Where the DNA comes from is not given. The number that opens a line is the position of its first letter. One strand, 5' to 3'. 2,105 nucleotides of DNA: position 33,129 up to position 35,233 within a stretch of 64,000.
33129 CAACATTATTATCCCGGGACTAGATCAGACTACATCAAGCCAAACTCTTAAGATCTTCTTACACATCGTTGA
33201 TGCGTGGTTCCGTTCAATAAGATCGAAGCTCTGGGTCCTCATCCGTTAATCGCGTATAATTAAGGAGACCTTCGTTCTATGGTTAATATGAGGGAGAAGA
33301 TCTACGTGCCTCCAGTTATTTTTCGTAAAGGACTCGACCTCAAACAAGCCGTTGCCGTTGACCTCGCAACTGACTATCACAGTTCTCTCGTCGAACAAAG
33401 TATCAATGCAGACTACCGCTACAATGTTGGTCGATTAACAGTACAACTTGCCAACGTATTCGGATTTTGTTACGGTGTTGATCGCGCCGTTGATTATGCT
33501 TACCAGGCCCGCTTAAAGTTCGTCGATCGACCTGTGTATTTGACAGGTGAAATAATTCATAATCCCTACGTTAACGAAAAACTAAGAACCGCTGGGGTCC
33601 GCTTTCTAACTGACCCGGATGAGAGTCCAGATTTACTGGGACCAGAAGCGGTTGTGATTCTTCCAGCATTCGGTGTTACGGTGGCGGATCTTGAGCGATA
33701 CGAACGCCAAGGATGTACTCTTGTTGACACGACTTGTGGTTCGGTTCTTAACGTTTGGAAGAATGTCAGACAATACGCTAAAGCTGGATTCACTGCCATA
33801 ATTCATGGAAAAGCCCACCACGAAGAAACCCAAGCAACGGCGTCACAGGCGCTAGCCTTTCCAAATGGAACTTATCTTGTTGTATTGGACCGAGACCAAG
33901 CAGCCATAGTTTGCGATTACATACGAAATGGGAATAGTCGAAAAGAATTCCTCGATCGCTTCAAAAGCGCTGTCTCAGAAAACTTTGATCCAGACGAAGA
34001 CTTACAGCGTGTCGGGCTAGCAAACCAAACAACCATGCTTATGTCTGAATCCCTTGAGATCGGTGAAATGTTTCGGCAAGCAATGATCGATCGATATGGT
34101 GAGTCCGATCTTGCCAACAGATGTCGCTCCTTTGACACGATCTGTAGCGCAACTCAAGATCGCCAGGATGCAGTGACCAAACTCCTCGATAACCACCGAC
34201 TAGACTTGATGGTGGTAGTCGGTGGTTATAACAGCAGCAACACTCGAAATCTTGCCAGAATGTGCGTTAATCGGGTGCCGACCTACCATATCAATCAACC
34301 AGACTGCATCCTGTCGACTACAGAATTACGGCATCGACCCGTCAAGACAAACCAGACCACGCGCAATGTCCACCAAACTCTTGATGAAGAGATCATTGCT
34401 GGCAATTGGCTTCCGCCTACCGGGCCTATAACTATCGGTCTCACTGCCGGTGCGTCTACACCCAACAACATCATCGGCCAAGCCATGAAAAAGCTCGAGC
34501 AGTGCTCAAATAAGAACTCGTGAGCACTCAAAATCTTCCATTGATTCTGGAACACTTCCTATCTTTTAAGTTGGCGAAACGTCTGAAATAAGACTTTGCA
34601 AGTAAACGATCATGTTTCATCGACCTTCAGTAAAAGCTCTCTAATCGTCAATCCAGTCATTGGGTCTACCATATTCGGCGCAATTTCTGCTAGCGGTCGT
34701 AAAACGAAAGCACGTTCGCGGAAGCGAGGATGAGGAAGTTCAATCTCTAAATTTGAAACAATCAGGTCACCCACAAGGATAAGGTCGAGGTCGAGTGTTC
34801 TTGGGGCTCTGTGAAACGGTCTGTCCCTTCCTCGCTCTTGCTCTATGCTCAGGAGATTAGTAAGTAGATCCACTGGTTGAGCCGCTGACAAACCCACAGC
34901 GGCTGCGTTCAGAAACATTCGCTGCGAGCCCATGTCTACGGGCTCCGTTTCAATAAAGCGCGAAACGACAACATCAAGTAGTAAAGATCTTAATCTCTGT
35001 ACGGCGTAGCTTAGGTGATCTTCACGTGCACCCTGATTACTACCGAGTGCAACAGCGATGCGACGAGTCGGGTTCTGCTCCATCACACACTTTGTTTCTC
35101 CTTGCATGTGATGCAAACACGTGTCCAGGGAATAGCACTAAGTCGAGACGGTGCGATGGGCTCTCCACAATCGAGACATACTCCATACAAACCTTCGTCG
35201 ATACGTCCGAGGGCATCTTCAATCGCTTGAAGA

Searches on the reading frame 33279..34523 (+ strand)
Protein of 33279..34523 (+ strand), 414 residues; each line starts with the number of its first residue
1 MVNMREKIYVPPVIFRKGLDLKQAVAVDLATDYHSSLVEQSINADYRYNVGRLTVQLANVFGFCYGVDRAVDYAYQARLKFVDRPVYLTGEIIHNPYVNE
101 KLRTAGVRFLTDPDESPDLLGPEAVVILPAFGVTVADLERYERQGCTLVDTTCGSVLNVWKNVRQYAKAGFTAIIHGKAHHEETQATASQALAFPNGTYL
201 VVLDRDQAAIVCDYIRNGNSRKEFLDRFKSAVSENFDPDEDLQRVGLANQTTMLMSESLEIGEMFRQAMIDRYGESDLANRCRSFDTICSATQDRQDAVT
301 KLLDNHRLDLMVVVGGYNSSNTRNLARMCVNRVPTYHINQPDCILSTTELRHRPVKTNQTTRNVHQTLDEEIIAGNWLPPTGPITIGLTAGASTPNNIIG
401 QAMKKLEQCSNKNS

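Call 5: search_protein_families(library=pfam, proteins=[window:33279-34523:+])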
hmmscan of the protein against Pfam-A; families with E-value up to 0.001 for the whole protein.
window:33279-34523:+ (414 aa): 1 family
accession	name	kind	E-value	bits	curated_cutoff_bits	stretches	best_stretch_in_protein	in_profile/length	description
PF02401.23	LYTB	-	5.2e-69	232.9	24.5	1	55-407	1-267/267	LytB protein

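Call 44: find_encoding_contigs(protein=window:33279-34523:+, flank=2500, max_places=10)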
Protein window:33279-34523:+ (414 aa): no gene with exactly this product is on record in the collection.

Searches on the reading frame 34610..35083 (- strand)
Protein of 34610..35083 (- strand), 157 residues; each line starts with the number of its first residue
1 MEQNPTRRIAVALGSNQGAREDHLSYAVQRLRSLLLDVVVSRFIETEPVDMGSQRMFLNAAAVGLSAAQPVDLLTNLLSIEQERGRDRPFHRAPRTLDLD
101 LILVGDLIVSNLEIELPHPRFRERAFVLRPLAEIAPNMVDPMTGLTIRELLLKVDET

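Call 5: search_protein_families(library=pfam, proteins=[window:34613-35083:-])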
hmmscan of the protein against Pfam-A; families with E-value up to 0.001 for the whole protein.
seq(157 aa): 1 family
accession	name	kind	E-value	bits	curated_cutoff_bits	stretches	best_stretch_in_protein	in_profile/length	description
PF01288.25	HPPK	-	2.6e-32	112.1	25.7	1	11-136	2-116/116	7,8-dihydro-6-hydroxymethylpterin-pyrophosphokinase (HPPK)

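Call 20: find_encoding_contigs(protein=window:34610-35083:-, flank=1500, max_places=10)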
Protein window:34610-35083:- (157 aa): 8 contigs read that carry it; 7 places shown.
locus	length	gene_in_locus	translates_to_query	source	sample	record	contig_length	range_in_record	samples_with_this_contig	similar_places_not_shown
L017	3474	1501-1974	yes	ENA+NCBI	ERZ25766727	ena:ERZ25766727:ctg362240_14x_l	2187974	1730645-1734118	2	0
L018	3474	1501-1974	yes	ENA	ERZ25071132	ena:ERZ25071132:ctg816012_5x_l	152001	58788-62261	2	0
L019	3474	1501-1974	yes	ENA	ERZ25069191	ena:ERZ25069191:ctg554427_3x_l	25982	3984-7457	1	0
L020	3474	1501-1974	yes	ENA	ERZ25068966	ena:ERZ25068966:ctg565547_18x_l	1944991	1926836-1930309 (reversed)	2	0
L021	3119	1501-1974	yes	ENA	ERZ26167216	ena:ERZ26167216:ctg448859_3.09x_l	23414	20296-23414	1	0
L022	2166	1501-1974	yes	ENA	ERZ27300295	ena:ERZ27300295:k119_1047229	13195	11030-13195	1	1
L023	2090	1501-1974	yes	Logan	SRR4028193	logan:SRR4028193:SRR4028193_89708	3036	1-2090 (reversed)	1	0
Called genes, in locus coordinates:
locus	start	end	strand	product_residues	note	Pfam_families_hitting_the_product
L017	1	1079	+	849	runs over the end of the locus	PF12704:MacB_PCD, PF02687:FtsX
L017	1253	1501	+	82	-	PF01258:zf-dskA_traR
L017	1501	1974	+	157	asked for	PF01288:HPPK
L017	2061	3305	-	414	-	PF02401:LYTB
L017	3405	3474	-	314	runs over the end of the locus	PF08486:SpoIID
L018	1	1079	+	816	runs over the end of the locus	PF02687:FtsX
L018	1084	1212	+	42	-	-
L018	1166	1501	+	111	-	PF01258:zf-dskA_traR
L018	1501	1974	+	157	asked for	PF01288:HPPK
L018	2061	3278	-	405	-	PF02401:LYTB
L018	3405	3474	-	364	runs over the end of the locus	PF08486:SpoIID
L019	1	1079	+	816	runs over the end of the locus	PF02687:FtsX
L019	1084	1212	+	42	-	-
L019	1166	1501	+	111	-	PF01258:zf-dskA_traR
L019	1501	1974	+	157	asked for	PF01288:HPPK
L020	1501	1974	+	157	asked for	PF01288:HPPK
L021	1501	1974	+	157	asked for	PF01288:HPPK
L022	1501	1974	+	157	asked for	PF01288:HPPK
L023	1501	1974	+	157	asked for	PF01288:HPPK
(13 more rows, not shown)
